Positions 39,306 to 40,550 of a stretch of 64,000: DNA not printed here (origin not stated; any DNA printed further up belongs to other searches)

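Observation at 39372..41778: Low-GC insertion carrying an orphan 664-aa protein, apparently inserted into the toxin gene of a UPF0175/DUF3368 pair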

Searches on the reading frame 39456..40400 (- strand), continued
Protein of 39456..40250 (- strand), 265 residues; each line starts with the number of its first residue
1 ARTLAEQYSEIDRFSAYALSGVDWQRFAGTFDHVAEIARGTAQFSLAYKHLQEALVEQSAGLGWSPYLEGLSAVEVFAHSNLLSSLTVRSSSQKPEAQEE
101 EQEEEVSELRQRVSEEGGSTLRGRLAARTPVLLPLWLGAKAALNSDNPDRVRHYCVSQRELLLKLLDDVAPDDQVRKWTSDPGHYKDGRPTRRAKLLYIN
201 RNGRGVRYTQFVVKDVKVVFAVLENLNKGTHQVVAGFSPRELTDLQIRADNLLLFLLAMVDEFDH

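Call 108: search_dna_similar(query=window:39456-40250:-, collection=plasmids, mode=protein, max_rows=30, max_evalue=0.000001)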
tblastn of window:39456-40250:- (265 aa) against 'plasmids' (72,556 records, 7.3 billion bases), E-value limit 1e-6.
Records with a match: 7; places in all: 7; records where one place covers at least 80% of the query: 0.
Best place of each record, by identity: <60% 7.
By first word of the organism name: Dinoroseobacter 3; Leptolyngbya 1; Rathayibacter 1; Phaeobacter 1; Leptospira 1.
By predicted mobility (MOB-suite, as given by PLSDB): conjugative 3; mobilizable 2; non-mobilizable 2.
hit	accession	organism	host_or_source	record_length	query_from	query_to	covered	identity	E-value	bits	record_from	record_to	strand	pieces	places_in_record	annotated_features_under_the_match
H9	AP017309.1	Leptolyngbya sp. NIES-3755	-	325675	119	257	52%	34.5%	2e-7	59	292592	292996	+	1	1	hypothetical protein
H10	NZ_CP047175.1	Rathayibacter sp. VKM Ac-2760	Tanacetum vulgare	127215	119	260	54%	33.3%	1e-9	66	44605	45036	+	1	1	hypothetical protein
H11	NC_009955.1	Dinoroseobacter shibae DFL 12 = DSM 16493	-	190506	133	260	48%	33.1%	4e-9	64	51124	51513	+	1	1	hypothetical protein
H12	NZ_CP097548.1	Dinoroseobacter shibae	Alexandrium ostenfeldii,pure culture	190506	133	260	48%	33.1%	4e-9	64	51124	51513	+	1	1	hypothetical protein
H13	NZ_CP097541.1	Dinoroseobacter shibae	Prorocentrum lima,pure culture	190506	133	260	48%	33.1%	4e-9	64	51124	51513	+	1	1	hypothetical protein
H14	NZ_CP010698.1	Phaeobacter inhibens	cell culture,cleaning system aquaculture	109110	125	260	51%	30.1%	4e-10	67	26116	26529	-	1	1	hypothetical protein | AAA family ATPase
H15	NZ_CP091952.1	Leptospira noguchii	Bos taurus,Cell culture,urine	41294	135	199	25%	46.4%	3e-7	59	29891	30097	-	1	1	hypothetical protein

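Call 109: search_dna_similar(query=window:39456-40250:-, collection=phages, mode=protein, max_rows=15, max_evalue=0.001)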
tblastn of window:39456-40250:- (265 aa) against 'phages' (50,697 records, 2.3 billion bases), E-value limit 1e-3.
No match.

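Call 110: get_annotated_region(hit=H14, flank=6000)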
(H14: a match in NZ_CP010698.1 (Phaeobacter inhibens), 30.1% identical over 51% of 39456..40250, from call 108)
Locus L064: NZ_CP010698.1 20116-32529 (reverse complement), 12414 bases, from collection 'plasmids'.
description: Phaeobacter inhibens strain P24 plasmid pP24_b, complete sequence
organism: Phaeobacter inhibens (NCBI taxid 221822)
taxonomy: Bacteria; Pseudomonadota; Alphaproteobacteria; Rhodobacterales; Roseobacteraceae; Phaeobacter; Phaeobacter inhibens
host: -; source: cell culture,cleaning system aquaculture; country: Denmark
typing (MOB-suite, as given by PLSDB): mobilizable; replicon rep_cluster_392,rep_cluster_517; relaxase MOBP
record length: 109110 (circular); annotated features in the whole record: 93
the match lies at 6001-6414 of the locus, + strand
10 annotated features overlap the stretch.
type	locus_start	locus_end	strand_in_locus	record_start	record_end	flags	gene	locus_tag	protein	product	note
CDS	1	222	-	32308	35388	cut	-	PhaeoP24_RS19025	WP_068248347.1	SMC family ATPase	-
CDS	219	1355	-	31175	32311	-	-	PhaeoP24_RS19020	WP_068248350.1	exonuclease SbcCD subunit D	-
CDS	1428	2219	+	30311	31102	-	-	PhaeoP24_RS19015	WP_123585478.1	WYL domain-containing protein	-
CDS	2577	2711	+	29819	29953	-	-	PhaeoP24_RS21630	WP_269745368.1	hypothetical protein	-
CDS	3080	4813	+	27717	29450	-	-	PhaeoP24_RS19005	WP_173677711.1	Eco57I restriction-modification methylase domain-containing protein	GO:0006304 - DNA modification [Evidence IEA]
CDS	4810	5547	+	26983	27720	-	-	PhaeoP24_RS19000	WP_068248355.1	PaeR7I family type II restriction endonuclease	GO:0009307 - DNA restriction-modification system [Evidence IEA]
CDS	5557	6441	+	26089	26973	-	-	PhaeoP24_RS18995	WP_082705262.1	hypothetical protein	-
CDS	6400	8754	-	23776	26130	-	-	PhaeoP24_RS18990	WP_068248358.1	AAA family ATPase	-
CDS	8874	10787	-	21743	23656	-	-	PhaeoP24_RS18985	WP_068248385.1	type IV secretory system conjugative DNA transfer family protein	-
CDS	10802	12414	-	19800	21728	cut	-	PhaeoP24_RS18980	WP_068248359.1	relaxase/mobilization nuclease domain-containing protein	-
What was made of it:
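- Third gene after Eco57I MTase and PaeR7I REase on a Phaeobacter plasmid (call 110).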

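Call 111: get_annotated_region(hit=H11, flank=6000)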
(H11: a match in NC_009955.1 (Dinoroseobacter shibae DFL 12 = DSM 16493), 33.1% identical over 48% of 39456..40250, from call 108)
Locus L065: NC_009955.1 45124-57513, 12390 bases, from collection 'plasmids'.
description: Dinoroseobacter shibae DFL 12 = DSM 16493 plasmid pDSHI01, complete sequence
organism: Dinoroseobacter shibae DFL 12 = DSM 16493 (NCBI taxid 398580)
taxonomy: Bacteria; Pseudomonadota; Alphaproteobacteria; Rhodobacterales; Roseobacteraceae; Dinoroseobacter; Dinoroseobacter shibae; Dinoroseobacter shibae DFL 12 = DSM 16493
host: -; source: -; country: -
typing (MOB-suite, as given by PLSDB): conjugative; replicon rep_cluster_160; relaxase MOBP,MOBP; mating-pair formation MPF_T
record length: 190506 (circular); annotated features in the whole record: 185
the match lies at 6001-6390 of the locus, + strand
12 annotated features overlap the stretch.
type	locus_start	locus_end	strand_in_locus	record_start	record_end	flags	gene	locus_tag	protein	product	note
CDS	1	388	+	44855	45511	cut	-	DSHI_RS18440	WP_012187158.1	type IV secretion system protein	-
CDS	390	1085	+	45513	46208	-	-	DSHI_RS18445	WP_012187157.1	TrbG/VirB9 family P-type conjugative transfer protein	-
CDS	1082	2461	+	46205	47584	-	-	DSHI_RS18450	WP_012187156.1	TrbI/VirB10 family protein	-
CDS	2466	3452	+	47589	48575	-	-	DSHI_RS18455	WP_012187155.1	ATPase, T2SS/T4P/T4SS family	-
CDS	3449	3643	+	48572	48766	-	-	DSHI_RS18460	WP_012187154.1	DUF4177 domain-containing protein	-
CDS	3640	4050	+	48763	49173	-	-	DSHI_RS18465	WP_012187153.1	hypothetical protein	-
CDS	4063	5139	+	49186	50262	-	-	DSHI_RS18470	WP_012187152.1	type IV secretion system protein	-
CDS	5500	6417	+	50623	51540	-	-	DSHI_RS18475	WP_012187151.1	hypothetical protein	-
CDS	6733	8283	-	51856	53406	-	-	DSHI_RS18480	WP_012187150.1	DNA polymerase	GO:0006260 - DNA replication [Evidence IEA]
CDS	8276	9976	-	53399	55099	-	-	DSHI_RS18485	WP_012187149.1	RNA-directed DNA polymerase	-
CDS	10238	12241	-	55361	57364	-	-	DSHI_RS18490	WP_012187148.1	type IV secretory system conjugative DNA transfer family protein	-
CDS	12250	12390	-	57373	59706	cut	-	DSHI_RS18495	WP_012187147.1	relaxase/mobilization nuclease domain-containing protein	-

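Call 112: get_annotated_region(hit=H10, flank=6000)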
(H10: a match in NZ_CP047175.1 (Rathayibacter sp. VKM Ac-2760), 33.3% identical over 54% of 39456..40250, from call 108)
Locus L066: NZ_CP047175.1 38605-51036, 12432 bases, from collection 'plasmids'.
description: Rathayibacter sp. VKM Ac-2760 plasmid unnamed2, complete sequence
organism: Rathayibacter sp. VKM Ac-2760 (NCBI taxid 2609253)
taxonomy: Bacteria; Actinomycetota; Actinomycetes; Micrococcales; Microbacteriaceae; Rathayibacter; Rathayibacter sp. VKM Ac-2760
host: -; source: Tanacetum vulgare; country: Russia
typing (MOB-suite, as given by PLSDB): non-mobilizable
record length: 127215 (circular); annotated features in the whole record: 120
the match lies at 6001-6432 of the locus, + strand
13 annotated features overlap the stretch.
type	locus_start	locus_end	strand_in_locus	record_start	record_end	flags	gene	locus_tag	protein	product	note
CDS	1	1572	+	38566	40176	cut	-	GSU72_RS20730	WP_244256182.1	type IV secretory system conjugative DNA transfer family protein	-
CDS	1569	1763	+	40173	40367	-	-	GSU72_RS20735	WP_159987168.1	hypothetical protein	-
CDS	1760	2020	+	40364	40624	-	-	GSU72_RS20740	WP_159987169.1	hypothetical protein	-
CDS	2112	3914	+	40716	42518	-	-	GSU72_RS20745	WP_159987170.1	TraM recognition domain-containing protein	-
CDS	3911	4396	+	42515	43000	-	-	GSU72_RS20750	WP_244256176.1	DUF4913 domain-containing protein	-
CDS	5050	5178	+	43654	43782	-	-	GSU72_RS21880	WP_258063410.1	hypothetical protein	-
CDS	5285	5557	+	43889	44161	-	-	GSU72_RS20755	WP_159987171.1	hypothetical protein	-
CDS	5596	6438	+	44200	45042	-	-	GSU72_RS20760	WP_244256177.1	hypothetical protein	-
CDS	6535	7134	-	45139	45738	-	-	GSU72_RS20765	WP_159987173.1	type II toxin-antitoxin system VapC family toxin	-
CDS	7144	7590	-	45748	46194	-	-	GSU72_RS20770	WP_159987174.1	helix-turn-helix domain-containing protein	-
CDS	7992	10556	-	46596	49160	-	-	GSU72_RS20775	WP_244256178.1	alpha-L-rhamnosidase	-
CDS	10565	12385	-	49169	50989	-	-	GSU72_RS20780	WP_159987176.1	sugar-binding domain-containing protein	GO:0005975 - carbohydrate metabolic process [Evidence IEA]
CDS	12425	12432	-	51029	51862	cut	-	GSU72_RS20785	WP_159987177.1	carbohydrate ABC transporter permease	GO:0008643 - carbohydrate transport [Evidence IEA]; GO:0055085 - transmembrane transport [Evidence IEA]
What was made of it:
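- Convergent with VapC on a Rathayibacter plasmid (call 112).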
